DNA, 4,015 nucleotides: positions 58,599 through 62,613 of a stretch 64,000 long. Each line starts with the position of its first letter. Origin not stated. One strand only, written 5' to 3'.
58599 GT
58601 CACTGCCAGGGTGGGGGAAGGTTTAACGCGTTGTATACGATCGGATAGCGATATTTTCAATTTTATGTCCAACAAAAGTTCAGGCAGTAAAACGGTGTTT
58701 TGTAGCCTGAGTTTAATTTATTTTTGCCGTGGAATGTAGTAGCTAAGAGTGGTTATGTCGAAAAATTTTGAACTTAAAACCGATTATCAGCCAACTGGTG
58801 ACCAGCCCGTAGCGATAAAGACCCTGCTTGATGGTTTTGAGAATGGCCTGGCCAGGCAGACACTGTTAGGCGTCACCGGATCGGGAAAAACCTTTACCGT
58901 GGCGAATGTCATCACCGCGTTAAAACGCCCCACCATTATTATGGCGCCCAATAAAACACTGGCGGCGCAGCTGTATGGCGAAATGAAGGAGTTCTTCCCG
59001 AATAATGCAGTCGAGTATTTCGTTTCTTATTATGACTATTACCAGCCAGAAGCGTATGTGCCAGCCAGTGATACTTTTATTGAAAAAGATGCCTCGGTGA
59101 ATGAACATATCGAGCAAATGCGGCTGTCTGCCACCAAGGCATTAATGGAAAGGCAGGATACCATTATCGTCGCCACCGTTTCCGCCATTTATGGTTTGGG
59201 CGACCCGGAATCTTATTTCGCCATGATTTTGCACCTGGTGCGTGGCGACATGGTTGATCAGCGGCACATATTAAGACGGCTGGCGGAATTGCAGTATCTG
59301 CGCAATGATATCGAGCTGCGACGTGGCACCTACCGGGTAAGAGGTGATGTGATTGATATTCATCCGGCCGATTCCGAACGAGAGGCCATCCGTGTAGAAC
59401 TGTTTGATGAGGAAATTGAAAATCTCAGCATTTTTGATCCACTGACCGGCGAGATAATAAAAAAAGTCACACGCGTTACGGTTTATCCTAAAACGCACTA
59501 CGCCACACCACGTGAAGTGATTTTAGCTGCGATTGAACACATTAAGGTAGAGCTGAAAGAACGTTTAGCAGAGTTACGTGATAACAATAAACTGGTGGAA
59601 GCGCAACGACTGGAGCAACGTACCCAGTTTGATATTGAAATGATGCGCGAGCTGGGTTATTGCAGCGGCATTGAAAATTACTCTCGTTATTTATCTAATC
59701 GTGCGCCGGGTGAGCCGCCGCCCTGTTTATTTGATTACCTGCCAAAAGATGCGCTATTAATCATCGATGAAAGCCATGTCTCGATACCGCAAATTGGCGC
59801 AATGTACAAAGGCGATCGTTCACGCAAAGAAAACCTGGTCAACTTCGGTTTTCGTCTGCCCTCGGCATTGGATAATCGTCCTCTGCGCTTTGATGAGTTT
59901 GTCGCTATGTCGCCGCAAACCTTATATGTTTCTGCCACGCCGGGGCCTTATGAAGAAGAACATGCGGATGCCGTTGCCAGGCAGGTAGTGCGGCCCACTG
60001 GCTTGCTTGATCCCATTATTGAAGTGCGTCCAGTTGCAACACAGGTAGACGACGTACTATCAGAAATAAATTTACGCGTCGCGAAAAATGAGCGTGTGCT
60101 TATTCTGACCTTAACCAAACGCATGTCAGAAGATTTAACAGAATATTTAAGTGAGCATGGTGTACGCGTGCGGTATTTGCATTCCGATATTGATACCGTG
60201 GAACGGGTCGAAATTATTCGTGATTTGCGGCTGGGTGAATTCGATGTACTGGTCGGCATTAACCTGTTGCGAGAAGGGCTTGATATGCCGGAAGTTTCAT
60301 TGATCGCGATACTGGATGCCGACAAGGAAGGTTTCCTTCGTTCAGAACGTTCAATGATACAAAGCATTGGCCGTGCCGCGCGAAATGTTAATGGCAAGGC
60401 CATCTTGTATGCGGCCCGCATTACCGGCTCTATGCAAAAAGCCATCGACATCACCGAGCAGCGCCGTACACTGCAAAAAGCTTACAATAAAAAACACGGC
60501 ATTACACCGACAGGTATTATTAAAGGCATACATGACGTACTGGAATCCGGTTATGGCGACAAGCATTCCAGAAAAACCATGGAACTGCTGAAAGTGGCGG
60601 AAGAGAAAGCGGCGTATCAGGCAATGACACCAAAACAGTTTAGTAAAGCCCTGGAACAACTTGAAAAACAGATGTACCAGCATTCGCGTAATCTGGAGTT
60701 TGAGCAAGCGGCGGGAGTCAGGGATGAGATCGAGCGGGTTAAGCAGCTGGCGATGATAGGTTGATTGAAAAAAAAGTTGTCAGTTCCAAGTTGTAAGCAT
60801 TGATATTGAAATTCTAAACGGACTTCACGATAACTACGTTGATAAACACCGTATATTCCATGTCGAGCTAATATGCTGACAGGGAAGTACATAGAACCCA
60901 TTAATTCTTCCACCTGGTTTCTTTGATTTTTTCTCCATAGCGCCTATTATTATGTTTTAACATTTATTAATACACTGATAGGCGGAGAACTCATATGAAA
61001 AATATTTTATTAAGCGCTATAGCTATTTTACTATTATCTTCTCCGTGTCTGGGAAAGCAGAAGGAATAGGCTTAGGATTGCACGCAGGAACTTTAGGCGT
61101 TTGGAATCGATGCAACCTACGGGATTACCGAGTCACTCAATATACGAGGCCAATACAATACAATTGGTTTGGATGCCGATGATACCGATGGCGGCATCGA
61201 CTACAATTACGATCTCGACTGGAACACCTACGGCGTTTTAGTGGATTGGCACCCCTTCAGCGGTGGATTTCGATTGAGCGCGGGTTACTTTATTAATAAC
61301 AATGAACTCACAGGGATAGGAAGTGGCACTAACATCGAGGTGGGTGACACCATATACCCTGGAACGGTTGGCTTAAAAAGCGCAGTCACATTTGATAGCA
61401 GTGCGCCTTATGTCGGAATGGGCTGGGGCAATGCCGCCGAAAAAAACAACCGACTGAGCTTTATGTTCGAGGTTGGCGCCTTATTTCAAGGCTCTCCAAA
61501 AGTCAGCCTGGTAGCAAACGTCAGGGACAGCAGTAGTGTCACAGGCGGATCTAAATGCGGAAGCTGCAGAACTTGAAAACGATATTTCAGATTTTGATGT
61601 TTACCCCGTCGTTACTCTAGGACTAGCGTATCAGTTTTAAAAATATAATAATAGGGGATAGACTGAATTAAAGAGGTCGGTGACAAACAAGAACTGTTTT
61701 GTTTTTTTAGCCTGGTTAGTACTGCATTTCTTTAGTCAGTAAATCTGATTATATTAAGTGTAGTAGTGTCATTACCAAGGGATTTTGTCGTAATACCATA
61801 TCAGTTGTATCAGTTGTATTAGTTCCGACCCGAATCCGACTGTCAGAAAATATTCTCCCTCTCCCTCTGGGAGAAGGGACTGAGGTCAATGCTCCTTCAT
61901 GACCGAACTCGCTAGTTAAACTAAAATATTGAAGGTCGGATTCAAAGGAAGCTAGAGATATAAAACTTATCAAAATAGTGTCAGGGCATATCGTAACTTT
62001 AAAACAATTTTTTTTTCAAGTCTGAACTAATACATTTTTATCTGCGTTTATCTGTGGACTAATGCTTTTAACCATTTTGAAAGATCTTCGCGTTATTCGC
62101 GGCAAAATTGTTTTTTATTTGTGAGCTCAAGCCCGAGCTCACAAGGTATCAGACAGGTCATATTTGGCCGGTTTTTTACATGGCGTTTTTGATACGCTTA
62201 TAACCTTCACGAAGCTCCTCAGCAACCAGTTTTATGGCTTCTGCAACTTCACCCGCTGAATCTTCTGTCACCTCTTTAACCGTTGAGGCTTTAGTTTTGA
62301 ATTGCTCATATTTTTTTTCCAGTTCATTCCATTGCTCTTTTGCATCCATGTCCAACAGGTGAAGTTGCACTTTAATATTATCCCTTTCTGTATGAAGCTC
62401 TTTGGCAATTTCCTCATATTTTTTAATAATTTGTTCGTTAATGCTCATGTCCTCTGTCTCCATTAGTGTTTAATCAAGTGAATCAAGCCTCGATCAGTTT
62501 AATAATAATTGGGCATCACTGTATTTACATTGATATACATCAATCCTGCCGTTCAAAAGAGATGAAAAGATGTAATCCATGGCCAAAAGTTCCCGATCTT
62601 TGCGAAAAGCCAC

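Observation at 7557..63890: Family-level pattern: post-stop-codon dyad elements whose arms are locus-specific periodic low-complexity sequences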

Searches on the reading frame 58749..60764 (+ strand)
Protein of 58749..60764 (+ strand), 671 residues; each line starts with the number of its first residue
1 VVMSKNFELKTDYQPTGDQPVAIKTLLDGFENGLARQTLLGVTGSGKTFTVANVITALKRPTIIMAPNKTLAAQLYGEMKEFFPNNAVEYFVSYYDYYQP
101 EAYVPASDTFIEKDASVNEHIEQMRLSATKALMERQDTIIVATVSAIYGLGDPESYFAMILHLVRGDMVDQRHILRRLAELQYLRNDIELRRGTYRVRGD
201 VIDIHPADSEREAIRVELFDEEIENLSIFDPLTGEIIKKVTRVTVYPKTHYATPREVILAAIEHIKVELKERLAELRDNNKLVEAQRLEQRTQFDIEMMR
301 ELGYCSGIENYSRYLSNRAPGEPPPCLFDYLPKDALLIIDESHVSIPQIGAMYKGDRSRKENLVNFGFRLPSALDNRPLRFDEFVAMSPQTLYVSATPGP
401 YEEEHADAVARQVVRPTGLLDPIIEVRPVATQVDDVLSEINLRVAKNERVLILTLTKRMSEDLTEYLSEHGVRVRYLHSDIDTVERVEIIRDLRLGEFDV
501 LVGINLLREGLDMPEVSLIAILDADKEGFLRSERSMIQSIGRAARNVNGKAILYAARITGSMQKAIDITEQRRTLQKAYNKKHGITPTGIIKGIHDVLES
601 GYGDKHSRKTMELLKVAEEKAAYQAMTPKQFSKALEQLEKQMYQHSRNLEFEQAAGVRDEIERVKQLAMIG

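Call 93: search_protein_families(library=pfam, proteins=[window:58749-60764:+], max_evalue=0.05)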
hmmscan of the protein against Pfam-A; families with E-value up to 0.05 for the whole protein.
window:58749-60764:+ (671 aa): 10 families
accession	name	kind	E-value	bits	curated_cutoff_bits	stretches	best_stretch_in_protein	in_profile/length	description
PF17757.6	UvrB_inter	-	2.8e-32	111.1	22.9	1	161-251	1-91/91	UvrB interaction domain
PF00271.37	Helicase_C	-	8.2e-21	74.8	23.5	1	436-546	5-109/110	Helicase conserved C-terminal domain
PF12344.14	UvrB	-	6.5e-20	71.1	27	1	553-594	1-42/43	Ultra-violet resistance protein B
PF04851.21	ResIII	-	4.8e-11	43.3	22.5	1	15-94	4-84/164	Type III restriction enzyme, res subunit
PF02151.25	UVR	-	5.7e-10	39.1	21.5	1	633-666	2-35/36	UvrB/uvrC motif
PF00270.35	DEAD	-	4.4e-06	27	26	1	19-87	4-73/167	DEAD/DEAH box helicase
PF13245.12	AAA_19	-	0.02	15.5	25.1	0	39-74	16-56/134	AAA domain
PF09496.15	CENP-O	-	0.032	14.7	23.9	0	175-243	104-170/197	Cenp-O kinetochore centromere component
PF13604.12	AAA_30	-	0.04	14.1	27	0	35-78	19-65/191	AAA domain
PF02602.20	HEM4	-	0.05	13.2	27.5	0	430-501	99-172/231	Uroporphyrinogen-III synthase HemD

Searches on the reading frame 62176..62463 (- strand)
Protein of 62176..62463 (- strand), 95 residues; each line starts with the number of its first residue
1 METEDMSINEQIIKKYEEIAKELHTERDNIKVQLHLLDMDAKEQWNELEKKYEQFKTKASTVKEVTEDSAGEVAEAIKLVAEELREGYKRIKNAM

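Call 93: search_protein_families(library=pfam, proteins=[window:62176-62463:-], max_evalue=0.05)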
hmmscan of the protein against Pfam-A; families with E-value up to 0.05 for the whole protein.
window:62176-62463:- (95 aa): 5 families
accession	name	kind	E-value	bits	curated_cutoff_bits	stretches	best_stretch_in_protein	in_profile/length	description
PF03701.19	UPF0181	-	0.0044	17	23.5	1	74-89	31-46/50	Uncharacterised protein family (UPF0181)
PF15508.11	NAAA-beta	-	0.011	16.6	27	1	37-85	10-60/63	beta subunit of N-acylethanolamine-hydrolyzing acid amidase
PF25101.1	Spectrin_7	-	0.033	15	27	1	9-91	3-86/99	Animal spectrin repeats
PF13863.11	DUF4200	-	0.038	14.8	29.7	0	15-87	7-75/119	Domain of unknown function (DUF4200)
PF08281.18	Sigma70_r4_2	-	0.042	14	25.7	0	15-35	28-48/54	Sigma-70, region 4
